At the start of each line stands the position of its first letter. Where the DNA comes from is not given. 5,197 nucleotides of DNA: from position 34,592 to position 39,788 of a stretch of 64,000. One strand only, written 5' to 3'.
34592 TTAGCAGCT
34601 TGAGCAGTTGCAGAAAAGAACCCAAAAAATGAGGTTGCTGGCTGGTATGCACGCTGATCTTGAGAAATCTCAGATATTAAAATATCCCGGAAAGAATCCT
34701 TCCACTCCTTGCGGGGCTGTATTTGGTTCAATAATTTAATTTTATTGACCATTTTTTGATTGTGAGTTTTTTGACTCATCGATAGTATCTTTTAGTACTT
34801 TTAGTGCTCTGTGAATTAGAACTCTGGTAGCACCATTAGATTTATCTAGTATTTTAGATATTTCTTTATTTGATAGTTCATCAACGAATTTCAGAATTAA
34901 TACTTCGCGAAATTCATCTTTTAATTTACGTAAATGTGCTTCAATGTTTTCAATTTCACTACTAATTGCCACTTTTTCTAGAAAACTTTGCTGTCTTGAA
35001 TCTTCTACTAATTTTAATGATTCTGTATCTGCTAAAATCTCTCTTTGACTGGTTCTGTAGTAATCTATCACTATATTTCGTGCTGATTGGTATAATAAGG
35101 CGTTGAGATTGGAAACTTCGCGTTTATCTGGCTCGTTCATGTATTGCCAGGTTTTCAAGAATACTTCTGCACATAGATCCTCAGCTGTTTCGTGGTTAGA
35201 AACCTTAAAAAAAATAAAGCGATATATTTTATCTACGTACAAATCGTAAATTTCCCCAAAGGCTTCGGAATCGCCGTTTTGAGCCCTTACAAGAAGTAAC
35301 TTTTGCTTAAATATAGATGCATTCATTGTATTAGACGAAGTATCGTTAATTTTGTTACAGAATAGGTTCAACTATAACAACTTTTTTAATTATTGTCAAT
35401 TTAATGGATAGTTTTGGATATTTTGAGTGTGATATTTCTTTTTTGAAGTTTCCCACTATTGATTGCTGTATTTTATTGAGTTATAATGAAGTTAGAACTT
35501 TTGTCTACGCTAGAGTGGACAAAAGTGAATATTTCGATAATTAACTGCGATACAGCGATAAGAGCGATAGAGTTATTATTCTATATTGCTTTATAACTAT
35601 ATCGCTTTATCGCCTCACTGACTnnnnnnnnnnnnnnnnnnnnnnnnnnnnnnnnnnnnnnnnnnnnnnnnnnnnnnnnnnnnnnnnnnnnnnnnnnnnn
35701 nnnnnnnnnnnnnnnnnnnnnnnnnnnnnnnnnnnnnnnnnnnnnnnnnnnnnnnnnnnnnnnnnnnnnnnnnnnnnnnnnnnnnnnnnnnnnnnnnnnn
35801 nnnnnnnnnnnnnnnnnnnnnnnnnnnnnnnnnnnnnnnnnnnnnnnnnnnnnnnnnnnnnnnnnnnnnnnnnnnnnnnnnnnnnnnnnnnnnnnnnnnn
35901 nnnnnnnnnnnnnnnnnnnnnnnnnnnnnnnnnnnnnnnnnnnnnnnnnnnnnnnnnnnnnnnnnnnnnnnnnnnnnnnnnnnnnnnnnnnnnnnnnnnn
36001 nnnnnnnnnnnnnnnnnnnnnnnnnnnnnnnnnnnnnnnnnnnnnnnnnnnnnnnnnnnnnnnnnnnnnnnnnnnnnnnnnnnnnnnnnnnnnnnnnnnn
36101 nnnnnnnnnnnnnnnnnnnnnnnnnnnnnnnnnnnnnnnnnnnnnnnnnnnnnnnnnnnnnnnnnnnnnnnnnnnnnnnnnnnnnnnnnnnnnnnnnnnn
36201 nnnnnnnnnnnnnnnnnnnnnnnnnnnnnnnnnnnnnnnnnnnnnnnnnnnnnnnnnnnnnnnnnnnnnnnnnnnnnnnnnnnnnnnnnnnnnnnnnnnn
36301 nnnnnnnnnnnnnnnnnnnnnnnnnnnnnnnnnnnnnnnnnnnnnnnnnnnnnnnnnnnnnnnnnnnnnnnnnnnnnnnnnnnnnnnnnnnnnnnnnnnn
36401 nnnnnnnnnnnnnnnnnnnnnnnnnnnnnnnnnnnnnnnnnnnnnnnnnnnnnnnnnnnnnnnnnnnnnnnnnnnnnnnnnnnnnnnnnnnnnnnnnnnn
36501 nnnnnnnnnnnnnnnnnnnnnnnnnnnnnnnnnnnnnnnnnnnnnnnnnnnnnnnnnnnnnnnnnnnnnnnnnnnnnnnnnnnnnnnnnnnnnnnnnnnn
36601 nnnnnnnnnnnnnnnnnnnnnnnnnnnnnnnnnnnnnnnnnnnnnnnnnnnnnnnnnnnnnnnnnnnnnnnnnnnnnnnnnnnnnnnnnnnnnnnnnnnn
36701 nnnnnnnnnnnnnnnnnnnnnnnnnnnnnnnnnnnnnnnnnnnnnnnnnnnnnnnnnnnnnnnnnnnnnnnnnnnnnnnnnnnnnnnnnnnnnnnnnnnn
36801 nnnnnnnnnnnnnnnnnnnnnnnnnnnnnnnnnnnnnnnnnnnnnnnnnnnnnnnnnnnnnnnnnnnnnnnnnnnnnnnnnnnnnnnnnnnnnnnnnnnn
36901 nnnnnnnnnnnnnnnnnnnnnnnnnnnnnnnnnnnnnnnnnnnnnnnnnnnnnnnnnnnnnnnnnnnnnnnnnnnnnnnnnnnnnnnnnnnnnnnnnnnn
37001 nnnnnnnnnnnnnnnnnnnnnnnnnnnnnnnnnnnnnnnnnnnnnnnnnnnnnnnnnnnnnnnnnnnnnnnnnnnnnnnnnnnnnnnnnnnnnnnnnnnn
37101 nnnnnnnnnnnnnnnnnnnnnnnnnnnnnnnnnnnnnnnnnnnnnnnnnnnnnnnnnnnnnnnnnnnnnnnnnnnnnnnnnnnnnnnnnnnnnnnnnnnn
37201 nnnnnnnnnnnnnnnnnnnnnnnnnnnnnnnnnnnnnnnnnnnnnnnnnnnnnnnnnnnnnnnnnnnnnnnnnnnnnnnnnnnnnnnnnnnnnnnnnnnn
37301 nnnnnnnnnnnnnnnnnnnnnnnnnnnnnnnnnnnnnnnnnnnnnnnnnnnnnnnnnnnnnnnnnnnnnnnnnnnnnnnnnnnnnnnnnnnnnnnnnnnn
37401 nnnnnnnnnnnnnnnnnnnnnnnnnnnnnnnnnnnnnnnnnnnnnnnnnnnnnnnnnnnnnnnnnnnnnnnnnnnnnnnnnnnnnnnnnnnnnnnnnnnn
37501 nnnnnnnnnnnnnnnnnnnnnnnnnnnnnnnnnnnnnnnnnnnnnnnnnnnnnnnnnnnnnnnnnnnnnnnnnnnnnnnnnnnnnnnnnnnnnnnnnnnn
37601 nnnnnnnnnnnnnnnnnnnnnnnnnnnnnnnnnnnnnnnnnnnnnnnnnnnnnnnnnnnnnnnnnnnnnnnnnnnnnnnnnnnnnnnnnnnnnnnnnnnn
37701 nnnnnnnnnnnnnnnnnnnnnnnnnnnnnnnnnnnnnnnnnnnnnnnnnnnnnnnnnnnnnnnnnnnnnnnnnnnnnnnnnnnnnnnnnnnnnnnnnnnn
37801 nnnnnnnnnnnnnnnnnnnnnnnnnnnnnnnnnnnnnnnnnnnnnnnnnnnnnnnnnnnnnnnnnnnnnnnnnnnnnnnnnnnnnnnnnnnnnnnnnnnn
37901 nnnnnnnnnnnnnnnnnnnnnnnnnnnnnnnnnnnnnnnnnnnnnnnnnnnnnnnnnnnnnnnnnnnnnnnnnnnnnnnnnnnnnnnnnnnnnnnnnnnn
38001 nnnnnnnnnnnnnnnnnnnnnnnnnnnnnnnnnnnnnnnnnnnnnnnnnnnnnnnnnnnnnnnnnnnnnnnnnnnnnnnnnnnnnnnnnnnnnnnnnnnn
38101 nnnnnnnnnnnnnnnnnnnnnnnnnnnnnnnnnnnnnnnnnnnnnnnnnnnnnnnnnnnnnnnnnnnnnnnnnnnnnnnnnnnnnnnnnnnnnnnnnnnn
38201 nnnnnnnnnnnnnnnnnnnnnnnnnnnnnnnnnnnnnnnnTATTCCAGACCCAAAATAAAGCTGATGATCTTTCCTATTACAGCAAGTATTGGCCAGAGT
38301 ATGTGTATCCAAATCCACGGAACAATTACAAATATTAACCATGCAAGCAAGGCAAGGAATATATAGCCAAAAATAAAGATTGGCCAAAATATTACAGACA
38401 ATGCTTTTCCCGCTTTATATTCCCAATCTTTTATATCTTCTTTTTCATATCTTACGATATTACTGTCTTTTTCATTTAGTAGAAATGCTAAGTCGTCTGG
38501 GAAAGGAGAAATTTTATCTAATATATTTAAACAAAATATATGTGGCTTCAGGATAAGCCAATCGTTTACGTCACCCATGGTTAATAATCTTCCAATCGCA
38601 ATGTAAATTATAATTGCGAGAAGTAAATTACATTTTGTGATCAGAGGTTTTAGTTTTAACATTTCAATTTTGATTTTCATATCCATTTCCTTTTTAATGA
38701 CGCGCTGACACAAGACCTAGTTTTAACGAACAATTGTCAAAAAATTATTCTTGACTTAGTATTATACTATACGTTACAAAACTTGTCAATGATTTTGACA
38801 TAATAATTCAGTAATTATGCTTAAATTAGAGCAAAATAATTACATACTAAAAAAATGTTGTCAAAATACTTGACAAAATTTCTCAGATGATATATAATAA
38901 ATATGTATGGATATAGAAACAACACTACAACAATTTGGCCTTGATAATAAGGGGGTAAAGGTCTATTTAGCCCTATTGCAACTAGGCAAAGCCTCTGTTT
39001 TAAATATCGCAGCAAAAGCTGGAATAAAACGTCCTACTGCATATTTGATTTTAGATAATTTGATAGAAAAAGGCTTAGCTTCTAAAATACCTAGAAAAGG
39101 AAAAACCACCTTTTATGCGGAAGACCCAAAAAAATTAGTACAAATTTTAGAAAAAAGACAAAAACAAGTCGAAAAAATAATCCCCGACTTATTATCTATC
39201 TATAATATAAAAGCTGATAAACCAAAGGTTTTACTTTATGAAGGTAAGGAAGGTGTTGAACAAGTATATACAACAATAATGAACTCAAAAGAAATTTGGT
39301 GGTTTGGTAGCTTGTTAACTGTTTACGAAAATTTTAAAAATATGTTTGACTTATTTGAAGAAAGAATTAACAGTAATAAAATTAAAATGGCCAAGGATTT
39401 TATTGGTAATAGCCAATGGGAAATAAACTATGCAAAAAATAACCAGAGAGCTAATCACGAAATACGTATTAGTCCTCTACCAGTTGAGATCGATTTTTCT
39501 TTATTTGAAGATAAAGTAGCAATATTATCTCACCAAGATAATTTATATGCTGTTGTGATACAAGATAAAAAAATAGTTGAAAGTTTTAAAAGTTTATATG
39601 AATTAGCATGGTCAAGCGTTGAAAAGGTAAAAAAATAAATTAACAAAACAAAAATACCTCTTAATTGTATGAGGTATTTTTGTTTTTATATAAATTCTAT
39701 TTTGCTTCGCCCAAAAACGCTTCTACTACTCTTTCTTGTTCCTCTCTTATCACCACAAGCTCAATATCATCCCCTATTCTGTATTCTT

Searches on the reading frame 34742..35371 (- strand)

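Call 7: search_protein_families(library=pfam, proteins=[window:34742-35371:-], max_evalue=0.001)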
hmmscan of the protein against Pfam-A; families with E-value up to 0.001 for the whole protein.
window:34742-35371:- (209 aa): 4 families
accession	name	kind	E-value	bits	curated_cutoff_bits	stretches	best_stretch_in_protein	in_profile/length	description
PF08281.18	Sigma70_r4_2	-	2.2e-10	40.5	25.7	1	142-191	3-52/54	Sigma-70, region 4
PF04542.20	Sigma70_r2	-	4.1e-09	36.6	24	1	42-110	2-70/71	Sigma-70 region 2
PF04545.22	Sigma70_r4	-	7.2e-09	35.5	24.1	1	147-194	2-49/50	Sigma-70, region 4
PF07638.17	Sigma70_ECF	-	3e-06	27.7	21.1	1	26-182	7-168/185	ECF sigma factor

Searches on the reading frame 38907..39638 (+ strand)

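Call 65: search_protein_families(library=pfam, proteins=[window:38907-39638:+], max_evalue=0.0001)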
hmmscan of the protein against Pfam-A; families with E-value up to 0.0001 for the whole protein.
window:38907-39638:+ (243 aa): 1 family
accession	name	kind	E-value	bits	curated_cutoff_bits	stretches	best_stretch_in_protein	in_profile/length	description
PF01978.25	TrmB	-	9e-14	51.5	25.6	1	7-74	1-67/68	Sugar-specific transcriptional regulator TrmB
